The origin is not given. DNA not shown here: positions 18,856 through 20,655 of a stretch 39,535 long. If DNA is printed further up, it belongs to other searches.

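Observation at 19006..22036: Rieske / b6-type cytochrome b complex whose c subunit is an 11-heme, C-terminally anchored cytochrome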

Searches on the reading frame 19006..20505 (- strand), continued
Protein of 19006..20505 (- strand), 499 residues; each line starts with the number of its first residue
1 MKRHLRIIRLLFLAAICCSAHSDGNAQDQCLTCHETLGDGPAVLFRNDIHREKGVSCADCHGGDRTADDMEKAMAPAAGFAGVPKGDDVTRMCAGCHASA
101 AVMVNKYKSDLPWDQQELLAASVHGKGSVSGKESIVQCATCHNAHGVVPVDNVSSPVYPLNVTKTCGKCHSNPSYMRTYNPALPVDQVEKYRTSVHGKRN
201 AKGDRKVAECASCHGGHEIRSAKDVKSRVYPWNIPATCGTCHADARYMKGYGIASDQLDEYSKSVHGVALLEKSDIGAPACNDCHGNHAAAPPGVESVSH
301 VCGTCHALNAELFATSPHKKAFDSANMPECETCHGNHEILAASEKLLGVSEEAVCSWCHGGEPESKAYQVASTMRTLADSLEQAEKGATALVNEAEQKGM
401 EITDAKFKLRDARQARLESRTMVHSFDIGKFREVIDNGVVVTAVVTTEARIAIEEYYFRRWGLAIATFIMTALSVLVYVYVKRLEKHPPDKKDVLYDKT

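Call 58: list_cluster_members(proteins=[P0243, P0244, P0246, P0247, P0252, P0263, P0265, P0269, P0294, P0367])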
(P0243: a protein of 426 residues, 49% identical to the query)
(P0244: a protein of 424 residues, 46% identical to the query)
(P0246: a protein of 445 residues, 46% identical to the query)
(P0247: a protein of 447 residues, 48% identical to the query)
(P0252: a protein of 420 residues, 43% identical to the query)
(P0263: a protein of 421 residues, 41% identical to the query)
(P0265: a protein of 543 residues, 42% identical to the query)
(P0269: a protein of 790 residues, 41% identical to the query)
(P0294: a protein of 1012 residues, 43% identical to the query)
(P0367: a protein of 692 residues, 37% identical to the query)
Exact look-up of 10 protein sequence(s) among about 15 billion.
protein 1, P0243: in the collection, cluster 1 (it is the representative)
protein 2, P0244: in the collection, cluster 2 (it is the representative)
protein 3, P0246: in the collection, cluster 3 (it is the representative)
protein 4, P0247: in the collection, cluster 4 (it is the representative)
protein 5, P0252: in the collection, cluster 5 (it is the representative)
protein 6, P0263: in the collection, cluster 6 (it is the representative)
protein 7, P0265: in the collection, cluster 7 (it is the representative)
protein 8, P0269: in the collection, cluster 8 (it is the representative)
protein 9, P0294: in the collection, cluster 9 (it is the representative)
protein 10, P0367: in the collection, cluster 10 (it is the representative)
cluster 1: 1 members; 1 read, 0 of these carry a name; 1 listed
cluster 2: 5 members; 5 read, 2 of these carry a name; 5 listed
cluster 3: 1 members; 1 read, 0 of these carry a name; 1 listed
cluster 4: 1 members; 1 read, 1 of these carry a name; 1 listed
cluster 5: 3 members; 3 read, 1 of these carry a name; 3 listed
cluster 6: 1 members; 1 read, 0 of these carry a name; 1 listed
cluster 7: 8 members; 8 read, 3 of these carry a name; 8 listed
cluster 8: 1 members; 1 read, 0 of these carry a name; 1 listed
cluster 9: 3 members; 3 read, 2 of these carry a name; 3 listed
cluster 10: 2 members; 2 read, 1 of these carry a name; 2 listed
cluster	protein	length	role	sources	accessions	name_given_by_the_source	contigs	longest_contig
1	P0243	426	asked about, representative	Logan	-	-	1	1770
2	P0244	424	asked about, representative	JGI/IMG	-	hypothetical protein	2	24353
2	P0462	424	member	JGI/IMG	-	hypothetical protein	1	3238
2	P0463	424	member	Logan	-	-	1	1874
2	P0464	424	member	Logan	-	-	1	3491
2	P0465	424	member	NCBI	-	-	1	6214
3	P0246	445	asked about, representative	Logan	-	-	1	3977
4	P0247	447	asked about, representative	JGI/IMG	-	predicted CXXCH cytochrome family protein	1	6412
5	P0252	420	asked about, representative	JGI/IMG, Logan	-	-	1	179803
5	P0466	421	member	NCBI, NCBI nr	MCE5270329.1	cytochrome c3 family protein [bacterium]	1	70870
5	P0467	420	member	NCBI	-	-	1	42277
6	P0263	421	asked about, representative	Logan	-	-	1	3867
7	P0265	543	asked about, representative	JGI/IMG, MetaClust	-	\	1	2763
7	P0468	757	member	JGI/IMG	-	cytochrome b6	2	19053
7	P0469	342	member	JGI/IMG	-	predicted CXXCH cytochrome family protein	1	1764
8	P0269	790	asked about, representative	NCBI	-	-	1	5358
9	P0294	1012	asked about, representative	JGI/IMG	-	cytochrome b6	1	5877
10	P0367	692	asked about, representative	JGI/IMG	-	quinol-cytochrome oxidoreductase complex cytochrome b subunit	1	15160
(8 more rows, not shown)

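Call 63: find_encoding_contigs(protein=P0393, flank=6000, max_places=3)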
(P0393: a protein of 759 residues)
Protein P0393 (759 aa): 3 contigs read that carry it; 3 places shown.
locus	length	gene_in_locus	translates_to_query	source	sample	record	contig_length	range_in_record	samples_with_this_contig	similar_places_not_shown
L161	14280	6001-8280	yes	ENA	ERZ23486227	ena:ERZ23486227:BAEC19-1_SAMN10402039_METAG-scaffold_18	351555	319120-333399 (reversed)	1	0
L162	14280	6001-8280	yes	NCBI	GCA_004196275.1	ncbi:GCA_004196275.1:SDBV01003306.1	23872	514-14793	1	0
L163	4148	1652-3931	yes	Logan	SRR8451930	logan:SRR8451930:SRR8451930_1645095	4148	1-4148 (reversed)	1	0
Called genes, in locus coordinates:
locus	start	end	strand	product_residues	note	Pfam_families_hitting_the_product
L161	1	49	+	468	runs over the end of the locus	-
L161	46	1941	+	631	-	PF00176:SNF2-rel_dom, PF04851:ResIII, PF00271:Helicase_C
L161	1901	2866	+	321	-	PF13020:NOV_C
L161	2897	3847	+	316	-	PF02086:MethyltransfD12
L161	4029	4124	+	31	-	-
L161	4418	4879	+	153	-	PF00355:Rieske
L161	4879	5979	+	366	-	PF00033:Cytochrome_B, PF14358:DUF4405 (weak), PF13631:Cytochrom_B_N_2, PF00032:Cytochrom_B_C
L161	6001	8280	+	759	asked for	PF09699:Paired_CXXCH_1 (faint), PF14522:Cytochrome_C7 (faint), PF14537:Cytochrom_c3_2 (weak)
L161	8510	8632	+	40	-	-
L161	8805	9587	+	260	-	PF00034:Cytochrom_C (faint), PF13442:Cytochrome_CBB3 (weak)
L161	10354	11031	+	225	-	-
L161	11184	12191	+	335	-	PF14279:HNH_5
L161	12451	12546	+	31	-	-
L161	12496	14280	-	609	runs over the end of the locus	PF01401:Peptidase_M2, PF01432:Peptidase_M3 (faint)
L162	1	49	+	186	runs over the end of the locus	?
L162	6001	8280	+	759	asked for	PF09699:Paired_CXXCH_1 (faint), PF14522:Cytochrome_C7 (faint), PF14537:Cytochrom_c3_2 (weak)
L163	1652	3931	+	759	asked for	PF09699:Paired_CXXCH_1 (faint), PF14522:Cytochrome_C7 (faint), PF14537:Cytochrom_c3_2 (weak)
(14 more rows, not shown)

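Call 68: list_cluster_members(proteins=[P0245, P0248, P0249, P0250, P0251, P0253, P0254, P0256, P0257, P0261])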
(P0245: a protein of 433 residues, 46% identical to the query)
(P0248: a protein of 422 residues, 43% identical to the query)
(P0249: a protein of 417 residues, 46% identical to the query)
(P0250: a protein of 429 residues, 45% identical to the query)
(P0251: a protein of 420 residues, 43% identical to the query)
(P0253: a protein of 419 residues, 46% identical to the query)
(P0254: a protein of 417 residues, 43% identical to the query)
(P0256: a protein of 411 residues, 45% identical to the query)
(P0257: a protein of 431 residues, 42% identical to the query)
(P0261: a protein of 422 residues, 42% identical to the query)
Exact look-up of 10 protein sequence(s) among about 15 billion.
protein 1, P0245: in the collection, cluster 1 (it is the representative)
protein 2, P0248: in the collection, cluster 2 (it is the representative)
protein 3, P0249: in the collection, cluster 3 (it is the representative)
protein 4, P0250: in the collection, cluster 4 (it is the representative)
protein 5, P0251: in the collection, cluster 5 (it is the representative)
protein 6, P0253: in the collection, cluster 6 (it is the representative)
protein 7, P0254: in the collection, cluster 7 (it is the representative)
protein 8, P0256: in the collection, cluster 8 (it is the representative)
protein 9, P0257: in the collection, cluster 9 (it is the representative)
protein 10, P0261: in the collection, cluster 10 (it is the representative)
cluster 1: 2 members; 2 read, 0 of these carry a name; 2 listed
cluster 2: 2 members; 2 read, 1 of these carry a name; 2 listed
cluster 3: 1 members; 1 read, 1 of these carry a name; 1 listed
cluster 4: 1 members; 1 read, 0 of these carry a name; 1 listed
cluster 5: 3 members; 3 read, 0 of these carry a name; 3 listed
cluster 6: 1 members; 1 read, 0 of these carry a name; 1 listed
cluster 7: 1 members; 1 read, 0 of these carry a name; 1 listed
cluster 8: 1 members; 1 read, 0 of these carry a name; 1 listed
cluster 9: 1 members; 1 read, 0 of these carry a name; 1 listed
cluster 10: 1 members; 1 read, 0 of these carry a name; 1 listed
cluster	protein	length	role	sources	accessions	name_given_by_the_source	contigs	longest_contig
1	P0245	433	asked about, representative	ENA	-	-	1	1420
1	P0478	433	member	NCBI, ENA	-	-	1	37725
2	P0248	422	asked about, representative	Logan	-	-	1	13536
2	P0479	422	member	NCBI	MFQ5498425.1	MAG: hypothetical protein ACE5FH_02030 [Candidatus Zixiibacteriota bacterium]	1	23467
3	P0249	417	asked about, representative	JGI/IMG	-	predicted CXXCH cytochrome family protein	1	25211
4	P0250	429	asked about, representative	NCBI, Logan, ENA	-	-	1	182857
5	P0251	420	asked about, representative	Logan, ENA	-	-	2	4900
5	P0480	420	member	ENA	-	-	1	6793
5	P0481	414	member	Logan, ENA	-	-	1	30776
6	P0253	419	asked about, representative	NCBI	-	-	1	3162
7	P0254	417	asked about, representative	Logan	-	-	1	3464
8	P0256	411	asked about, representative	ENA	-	-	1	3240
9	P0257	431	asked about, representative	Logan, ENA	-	-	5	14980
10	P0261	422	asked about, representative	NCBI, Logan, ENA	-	-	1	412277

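Call 69: predict_structure(alignment_id=A3)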
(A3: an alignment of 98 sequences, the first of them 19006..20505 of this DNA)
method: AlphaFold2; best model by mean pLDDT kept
length: 499 residues; sequences in the alignment: 98
mean_pLDDT: 88.2   pTM: 0.77
mean pLDDT of the five models: 88.2, 87.2, 86.8, 84.2, 83.2
residues with pLDDT >= 90: 345; 70-90: 90; 50-70: 50; < 50: 14
segments of 3 or more residues with pLDDT < 50: 84-89, 143-147
pLDDT, mean of each block of 10 residues (from residue 1): 87 87 71 87 92 90 90 86 52 68 78 76 65 52 48 79 90 92 93 94 95 92 97 98 97 97 98 97 85 75 96 98 96 95 96 97 97 98 98 98 98 98 98 98 98 98 98 98 88 56
secondary structure, 60 per line:
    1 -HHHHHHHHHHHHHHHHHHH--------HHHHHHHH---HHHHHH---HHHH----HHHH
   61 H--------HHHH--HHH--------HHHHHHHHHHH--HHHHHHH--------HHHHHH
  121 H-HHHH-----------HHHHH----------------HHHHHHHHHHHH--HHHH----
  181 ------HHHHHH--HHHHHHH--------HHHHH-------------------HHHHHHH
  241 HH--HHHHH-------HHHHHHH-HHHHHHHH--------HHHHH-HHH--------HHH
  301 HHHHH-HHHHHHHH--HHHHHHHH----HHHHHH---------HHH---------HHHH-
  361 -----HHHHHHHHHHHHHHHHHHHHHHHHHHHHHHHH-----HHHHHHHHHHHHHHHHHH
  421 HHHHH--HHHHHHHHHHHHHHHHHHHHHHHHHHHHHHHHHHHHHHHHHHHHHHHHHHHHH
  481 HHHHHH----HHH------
elements in order: H2-20 H29-36 H40-45 H49-52 H57-61 H70-73 H87-97 H100-106 H115-121 H123-126 H138-142 H159-170 H173-176 H187-192 H195-201 H210-214 H234-242 H245-249 H257-263 H265-272 H281-285 H298-305 H307-314 H317-324 H329-334 H356-359 H366-397 H403-425 H428-486

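Call 71: fold_search(model_id=the predicted structure, library=pdb)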
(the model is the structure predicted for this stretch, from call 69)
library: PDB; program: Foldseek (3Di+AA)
matches with E <= 10: 103; with E <= 0.001: 0
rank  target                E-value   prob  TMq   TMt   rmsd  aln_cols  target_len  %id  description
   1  6t5e                  3.9e-03  1.00  0.35  0.38   7.2       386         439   16  Hydroxylamine Oxidoreductase from Brocadia fulgida (released 2020-11-18)
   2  4n4j                  1.7e-02  1.00  0.37  0.37   6.8       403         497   15  Kuenenia stuttgartiensis hydroxylamine oxidoreductase (released 2013-12-11)
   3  4n4m                  1.9e-02  1.00  0.36  0.37   6.7       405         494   14  Kuenenia stuttgartiensis hydroxylamine oxidoreductase soaked in phenyl hydrazine (released 2013-12-11)
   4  3rkh_A                2.5e-01  0.85  0.15  0.15   8.8       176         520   13  Structure of the Thioalkalivibrio nitratireducens cytochrome c nitrite reductase in a complex with nitrite (full occup (released 2011-06-15)
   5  2ot4_A                5.1e-01  0.69  0.15  0.15   8.9       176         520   14  Structure of a hexameric multiheme c nitrite reductase from the extremophile bacterium Thiolkalivibrio nitratireducens (released 2008-04-08)
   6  6tz4_02               1.4e+00  0.63  0.11  0.27  14.6       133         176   11  CryoEM reconstruction of membrane-bound ESCRT-III filament composed of CHMP1B+IST1 (right-handed) (released 2020-04-08)
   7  7uni_C                1.4e+00  0.25  0.16  0.30  18.4       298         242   10  De novo designed chlorophyll dimer protein with Zn pheophorbide a methyl ester, SP2-ZnPPaM (released 2023-04-19)
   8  4qo5                  1.7e+00  0.08  0.14  0.13  25.4       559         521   15  Hypothetical multiheme protein (released 2015-12-23)
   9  6tz5_AA               2.5e+00  0.47  0.11  0.28  14.3       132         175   11  CryoEM reconstruction of membrane-bound ESCRT-III filament composed of CHMP1B+IST1 (left-handed) (released 2020-04-08)
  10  8v2q_A                2.7e+00  0.25  0.10  0.20  16.7       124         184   14  CHMP1B/IST1 ssRNA bound copolymer (released 2024-11-27)
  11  7uni_B                2.7e+00  0.18  0.16  0.29  18.3       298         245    9  De novo designed chlorophyll dimer protein with Zn pheophorbide a methyl ester, SP2-ZnPPaM (released 2023-04-19)
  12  4rkm_G                2.8e+00  0.18  0.21  0.17  12.7       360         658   11  Wolinella succinogenes octaheme sulfite reductase MccA, form I (released 2015-02-04)
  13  7p3r_B                2.8e+00  0.06  0.09  0.12  35.9       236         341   12  Helical structure of the toxin MakA from Vibrio cholera (released 2022-02-23)
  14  7unh_A                2.9e+00  0.16  0.16  0.29  24.0       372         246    9  De novo designed chlorophyll dimer protein in apo state, SP2 (released 2023-04-19)
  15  5los                  3.0e+00  0.25  0.08  0.39  16.7        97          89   13  Piriformospora indica PIIN_05872 (released 2018-05-02)
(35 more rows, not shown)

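Call 79: search_solved_structures(query=A3, max_evalue=1, show_alignments=2)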
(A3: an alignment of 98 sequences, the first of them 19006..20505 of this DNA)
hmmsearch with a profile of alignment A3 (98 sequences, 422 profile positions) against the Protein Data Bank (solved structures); distinct sequences matched with E-value up to 1: 63 (the best 60 are shown).
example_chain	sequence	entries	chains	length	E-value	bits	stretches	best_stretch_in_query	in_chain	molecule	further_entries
6r2q_A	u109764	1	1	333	1.2e-11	47.3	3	206-295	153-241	Cystathionine beta-synthase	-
6i5b_A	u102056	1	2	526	6.9e-11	44.8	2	230-297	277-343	Uncharacterized protein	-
8rv0_Y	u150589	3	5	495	3.2e-07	32.7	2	45-106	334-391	Octaheme cytochrome c nitrite reductase | Octaheme nitrite c cytochrome c reductase | Octaheme nitrite reductase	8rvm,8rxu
2vr0_A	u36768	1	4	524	2.5e-06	29.8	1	45-106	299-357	CYTOCHROME C NITRITE REDUCTASE, CATALYTIC SUBUNIT NFRA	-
2j7a_A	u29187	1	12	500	2.6e-06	29.7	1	45-106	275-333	CYTOCHROME C NITRITE REDUCTASE NRFA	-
2ozy_A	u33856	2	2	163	1.3e-05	27.4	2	26-113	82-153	Cytochrome c-type protein nrfB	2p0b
1fgj_A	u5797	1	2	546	5.9e-05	25.3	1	139-218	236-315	HYDROXYLAMINE OXIDOREDUCTASE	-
4fas_A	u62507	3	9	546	7.2e-05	25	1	139-218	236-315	Hydroxylamine oxidoreductase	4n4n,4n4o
3ubr_A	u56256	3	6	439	9e-05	24.7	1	45-106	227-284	Cytochrome c-552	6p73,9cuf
6m0p_A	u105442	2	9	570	9.3e-05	24.6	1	139-218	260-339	Aerobic hydroxylamine oxidoreductase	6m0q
3ov0_A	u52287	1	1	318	0.00017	23.7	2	234-295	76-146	Cytochrome c family protein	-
1oah_A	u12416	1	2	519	0.00025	23.2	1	45-119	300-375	CYTOCHROME C NITRITE REDUCTASE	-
28pb_A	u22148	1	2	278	0.00033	22.8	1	167-294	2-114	Cytochrome c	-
4qo5_A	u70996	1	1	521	0.00036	22.7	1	31-218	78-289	Hypothetical multiheme protein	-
8qai_A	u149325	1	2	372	0.00092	21.3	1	302-409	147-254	sc-CC-7-LI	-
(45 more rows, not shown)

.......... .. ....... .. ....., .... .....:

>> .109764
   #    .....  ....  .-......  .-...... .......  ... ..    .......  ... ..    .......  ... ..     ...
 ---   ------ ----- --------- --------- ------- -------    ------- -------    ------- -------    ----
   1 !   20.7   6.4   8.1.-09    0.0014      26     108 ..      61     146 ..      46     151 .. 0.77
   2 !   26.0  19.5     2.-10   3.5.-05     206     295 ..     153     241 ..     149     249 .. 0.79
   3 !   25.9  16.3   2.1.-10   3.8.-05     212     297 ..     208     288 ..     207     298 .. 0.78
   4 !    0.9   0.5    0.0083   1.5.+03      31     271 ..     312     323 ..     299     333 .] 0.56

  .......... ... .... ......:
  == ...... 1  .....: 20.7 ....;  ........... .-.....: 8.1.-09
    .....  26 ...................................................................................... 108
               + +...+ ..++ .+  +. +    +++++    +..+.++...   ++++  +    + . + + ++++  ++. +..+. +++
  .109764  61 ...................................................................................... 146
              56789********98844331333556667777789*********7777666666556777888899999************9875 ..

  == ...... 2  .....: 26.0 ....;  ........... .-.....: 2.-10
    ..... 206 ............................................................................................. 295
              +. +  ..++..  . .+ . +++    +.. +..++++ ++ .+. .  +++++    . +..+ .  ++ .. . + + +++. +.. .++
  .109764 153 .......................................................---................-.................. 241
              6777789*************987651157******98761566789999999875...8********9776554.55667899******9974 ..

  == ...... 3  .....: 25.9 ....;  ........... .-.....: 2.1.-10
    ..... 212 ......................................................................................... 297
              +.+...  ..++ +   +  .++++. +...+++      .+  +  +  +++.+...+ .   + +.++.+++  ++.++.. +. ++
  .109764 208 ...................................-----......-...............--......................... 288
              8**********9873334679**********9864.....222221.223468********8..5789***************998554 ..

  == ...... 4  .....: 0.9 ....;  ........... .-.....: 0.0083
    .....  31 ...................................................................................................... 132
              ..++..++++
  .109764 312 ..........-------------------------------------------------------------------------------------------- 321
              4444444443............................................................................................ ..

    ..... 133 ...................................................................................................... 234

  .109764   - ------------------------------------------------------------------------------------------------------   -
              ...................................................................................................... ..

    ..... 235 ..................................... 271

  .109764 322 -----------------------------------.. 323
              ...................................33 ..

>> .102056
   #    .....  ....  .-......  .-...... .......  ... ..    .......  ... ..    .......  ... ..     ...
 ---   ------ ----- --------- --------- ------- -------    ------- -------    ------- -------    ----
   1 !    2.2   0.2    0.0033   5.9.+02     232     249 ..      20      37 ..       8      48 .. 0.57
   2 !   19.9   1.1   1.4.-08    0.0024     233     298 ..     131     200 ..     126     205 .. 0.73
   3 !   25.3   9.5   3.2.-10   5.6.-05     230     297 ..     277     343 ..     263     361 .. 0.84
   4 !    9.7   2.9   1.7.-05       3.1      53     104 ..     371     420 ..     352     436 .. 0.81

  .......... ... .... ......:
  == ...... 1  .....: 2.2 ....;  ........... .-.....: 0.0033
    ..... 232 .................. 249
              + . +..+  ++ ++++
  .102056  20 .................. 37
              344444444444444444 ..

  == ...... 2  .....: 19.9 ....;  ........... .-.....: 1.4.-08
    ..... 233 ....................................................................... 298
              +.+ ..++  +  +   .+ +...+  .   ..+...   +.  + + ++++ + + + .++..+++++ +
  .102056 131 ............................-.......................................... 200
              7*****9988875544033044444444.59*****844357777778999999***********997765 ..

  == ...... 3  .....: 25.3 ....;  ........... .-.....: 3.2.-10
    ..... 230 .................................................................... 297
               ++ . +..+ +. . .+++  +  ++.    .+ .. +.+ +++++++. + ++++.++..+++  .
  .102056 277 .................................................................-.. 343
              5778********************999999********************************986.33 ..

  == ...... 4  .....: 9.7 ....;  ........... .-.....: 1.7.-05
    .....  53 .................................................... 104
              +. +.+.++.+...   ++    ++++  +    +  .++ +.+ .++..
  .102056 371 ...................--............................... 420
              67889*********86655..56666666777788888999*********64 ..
